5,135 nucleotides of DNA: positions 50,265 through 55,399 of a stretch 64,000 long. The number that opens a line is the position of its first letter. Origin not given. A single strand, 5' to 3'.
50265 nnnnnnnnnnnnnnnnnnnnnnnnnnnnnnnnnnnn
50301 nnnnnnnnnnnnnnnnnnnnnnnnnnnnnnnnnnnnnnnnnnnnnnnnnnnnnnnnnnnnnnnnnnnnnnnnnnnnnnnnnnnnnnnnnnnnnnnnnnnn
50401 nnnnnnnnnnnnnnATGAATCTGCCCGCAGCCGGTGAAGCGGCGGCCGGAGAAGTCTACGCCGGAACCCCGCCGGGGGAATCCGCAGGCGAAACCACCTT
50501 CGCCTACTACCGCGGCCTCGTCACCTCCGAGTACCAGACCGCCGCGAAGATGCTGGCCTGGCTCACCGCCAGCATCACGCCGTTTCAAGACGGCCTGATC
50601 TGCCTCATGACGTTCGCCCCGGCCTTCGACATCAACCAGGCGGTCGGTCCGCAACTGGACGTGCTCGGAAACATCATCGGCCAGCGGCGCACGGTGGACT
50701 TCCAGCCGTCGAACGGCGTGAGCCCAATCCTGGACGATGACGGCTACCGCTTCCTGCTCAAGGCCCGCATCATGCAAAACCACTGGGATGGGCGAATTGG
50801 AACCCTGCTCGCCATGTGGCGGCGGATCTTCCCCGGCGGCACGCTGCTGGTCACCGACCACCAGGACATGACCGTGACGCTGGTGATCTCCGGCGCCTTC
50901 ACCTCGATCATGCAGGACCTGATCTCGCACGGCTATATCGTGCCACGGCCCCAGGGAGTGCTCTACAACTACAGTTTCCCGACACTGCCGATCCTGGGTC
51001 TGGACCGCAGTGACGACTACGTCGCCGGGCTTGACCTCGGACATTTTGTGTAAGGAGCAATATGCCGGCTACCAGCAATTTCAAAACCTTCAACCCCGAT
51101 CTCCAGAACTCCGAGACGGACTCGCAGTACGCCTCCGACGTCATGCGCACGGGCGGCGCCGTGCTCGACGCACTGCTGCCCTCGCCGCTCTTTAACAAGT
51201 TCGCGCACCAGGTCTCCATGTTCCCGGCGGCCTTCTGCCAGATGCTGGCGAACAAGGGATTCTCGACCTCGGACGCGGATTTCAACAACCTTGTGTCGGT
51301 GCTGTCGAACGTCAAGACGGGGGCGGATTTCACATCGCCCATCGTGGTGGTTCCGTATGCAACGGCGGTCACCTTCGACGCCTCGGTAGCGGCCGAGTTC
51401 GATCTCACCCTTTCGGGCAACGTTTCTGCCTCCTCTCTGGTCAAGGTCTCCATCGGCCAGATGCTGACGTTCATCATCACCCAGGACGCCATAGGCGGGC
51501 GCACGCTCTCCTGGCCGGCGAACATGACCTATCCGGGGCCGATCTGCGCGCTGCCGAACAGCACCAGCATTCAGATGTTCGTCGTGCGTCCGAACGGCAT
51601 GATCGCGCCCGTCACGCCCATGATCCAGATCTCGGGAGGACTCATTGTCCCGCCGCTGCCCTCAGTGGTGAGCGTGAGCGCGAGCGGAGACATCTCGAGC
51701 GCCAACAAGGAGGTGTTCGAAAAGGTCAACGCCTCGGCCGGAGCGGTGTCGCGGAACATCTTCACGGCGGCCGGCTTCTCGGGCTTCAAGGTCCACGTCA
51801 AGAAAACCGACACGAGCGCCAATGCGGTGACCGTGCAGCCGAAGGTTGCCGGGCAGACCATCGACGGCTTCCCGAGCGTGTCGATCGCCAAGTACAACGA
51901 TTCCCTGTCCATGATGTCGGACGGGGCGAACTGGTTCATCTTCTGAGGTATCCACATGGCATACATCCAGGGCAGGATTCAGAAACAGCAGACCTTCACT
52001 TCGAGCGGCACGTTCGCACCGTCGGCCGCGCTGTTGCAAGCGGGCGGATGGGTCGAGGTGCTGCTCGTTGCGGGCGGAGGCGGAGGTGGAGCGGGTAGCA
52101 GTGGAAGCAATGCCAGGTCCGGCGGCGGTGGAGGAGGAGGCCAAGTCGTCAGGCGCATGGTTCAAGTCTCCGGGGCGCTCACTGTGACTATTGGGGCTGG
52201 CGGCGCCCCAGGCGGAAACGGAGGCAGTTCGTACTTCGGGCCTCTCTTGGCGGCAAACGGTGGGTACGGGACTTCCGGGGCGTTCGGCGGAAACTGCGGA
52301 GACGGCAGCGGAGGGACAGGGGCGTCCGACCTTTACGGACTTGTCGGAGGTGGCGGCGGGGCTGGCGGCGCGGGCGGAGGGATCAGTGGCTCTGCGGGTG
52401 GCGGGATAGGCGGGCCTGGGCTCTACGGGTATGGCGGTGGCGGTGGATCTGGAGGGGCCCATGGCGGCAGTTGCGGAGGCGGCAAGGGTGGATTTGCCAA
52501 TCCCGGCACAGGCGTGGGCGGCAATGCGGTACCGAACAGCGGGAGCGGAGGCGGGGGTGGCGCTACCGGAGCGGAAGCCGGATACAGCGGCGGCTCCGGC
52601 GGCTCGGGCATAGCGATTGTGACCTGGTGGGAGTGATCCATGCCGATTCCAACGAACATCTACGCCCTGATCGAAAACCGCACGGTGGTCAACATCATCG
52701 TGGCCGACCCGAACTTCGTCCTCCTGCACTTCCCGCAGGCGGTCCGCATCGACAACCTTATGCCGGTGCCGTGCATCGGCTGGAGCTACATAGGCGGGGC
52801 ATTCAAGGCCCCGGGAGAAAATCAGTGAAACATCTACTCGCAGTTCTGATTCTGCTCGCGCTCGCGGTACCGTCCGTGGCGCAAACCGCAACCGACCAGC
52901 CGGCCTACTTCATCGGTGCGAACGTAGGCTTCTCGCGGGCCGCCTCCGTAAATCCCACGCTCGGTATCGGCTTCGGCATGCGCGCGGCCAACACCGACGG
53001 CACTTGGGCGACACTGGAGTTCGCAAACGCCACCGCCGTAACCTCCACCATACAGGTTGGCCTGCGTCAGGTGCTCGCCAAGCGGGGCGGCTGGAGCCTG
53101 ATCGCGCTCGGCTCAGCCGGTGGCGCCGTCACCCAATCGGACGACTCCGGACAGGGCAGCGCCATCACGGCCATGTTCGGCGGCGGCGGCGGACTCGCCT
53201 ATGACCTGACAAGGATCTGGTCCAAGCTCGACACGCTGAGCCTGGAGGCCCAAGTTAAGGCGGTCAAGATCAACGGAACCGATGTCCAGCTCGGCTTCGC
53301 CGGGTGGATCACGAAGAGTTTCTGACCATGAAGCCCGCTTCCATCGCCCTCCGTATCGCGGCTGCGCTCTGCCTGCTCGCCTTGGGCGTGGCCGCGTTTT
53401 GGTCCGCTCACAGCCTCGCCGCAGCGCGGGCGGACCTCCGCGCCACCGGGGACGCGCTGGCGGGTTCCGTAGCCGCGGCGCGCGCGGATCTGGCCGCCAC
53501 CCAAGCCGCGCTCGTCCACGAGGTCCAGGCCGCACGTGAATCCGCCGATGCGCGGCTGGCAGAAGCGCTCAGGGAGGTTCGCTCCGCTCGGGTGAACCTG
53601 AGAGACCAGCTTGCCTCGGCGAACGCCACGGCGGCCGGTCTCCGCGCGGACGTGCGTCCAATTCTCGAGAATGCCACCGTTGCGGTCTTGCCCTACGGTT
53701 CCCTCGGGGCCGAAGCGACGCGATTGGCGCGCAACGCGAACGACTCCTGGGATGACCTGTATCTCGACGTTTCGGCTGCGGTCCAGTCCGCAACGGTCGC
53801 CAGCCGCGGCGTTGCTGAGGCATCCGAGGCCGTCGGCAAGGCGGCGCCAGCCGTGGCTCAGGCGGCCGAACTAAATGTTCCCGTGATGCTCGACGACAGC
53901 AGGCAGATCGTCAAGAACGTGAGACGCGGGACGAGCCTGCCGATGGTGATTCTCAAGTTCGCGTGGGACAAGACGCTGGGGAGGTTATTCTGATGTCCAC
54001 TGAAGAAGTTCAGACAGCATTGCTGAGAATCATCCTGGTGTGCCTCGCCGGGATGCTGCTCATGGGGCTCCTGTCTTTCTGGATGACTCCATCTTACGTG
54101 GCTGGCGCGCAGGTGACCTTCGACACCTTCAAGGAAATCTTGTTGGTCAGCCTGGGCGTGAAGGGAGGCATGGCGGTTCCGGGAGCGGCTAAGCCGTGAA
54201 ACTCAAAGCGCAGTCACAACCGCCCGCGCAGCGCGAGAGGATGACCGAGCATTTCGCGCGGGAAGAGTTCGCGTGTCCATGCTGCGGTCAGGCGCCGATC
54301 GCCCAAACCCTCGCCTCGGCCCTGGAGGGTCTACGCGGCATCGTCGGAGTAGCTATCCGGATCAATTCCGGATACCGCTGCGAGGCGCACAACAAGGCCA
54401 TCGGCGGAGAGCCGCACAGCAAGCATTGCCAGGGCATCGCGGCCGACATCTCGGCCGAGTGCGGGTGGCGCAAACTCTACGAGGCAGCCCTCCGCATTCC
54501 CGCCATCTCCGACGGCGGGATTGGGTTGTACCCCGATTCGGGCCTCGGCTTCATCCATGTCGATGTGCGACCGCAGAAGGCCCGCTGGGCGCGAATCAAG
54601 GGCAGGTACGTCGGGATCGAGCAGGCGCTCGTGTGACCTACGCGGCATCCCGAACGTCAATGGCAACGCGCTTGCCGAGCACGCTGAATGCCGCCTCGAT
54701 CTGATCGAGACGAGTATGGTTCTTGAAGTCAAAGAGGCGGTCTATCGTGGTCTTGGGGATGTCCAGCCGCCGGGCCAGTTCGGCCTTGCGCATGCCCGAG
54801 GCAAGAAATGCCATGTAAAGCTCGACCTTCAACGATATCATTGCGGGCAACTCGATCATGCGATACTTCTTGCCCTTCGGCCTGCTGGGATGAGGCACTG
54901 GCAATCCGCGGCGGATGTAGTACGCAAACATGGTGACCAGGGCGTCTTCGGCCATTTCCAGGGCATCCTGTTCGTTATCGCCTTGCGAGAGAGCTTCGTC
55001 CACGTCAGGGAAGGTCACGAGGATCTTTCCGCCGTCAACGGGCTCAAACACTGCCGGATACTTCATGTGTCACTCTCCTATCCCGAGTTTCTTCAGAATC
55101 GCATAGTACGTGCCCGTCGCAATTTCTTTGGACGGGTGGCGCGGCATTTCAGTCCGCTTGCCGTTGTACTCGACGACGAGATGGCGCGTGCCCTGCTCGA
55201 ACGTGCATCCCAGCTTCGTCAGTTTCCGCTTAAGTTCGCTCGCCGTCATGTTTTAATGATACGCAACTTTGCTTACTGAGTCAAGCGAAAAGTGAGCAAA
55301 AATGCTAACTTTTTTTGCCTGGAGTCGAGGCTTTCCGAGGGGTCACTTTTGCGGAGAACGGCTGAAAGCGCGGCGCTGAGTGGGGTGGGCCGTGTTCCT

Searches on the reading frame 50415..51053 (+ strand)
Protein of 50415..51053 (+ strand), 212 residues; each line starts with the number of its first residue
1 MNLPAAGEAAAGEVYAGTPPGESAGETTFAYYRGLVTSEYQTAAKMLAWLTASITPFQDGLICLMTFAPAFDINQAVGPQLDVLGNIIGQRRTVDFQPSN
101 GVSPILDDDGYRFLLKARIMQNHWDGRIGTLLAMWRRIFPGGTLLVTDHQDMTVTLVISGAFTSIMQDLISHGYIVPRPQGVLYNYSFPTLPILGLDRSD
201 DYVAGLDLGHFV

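Call 103: search_protein_families(library=pfam, proteins=[window:50415-51053:+], max_evalue=0.01)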
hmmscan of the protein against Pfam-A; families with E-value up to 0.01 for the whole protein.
window:50415-51053:+ (212 aa): 1 family
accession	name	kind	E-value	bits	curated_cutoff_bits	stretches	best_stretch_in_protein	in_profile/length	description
PF11041.13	DUF2612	-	7.1e-30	104.7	23.5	2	106-186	99-181/181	Protein of unknown function (DUF2612)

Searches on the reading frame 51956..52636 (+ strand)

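Call 74: search_protein_families(library=pfam, proteins=[window:51956-52636:+], max_evalue=0.001)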
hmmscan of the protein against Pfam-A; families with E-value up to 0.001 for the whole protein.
window:51956-52636:+ (226 aa): 1 family
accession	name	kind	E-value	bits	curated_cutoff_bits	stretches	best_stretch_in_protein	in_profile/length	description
PF21722.4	Gly_rich_2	-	1.7e-12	48.3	24.3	1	17-224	3-225/226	Glycine-rich domain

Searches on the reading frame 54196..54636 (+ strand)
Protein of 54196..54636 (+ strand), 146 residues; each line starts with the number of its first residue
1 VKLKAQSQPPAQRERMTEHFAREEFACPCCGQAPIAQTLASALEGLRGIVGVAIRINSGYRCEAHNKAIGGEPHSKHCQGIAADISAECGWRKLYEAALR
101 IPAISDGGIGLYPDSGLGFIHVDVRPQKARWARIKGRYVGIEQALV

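Call 103: search_protein_families(library=pfam, proteins=[window:54196-54636:+], max_evalue=0.01)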
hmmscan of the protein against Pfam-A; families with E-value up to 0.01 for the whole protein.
window:54196-54636:+ (146 aa): 3 families
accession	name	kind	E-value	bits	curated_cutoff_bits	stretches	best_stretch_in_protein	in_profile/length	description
PF08291.16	Peptidase_M15_3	-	1.1e-15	58.1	23.2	1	29-123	12-108/108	Peptidase M15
PF05951.18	Peptidase_M15_2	-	4.7e-08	33.3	27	1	53-127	73-150/153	Bacterial protein of unknown function (DUF882)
PF24859.1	FdhE_central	-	0.0099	16.4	27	0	27-47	2-24/39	FdhE, central domain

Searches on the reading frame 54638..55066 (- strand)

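Call 103: search_protein_families(library=pfam, proteins=[window:54638-55066:-], max_evalue=0.01)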
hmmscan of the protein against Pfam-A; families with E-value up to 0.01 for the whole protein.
window:54638-55066:- (142 aa): 2 families
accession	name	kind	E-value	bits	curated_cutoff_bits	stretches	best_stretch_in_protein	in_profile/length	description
PF15919.11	HicB_lk_antitox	-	4.5e-06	27.3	27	1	3-62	1-60/123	HicB_like antitoxin of bacterial toxin-antitoxin system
PF04218.19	CENP-B_N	-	0.00037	20.5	21.2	1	91-115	22-46/53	CENP-B N-terminal DNA-binding domain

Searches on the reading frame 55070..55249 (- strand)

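Call 103: search_protein_families(library=pfam, proteins=[window:55070-55249:-], max_evalue=0.01)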
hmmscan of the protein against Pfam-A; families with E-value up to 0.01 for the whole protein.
window:55070-55249:- (59 aa): 1 family
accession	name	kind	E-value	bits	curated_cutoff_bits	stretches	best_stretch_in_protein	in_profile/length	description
PF07927.17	HicA_toxin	-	5.9e-10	39.5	27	1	4-57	2-58/58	HicA toxin of bacterial toxin-antitoxin,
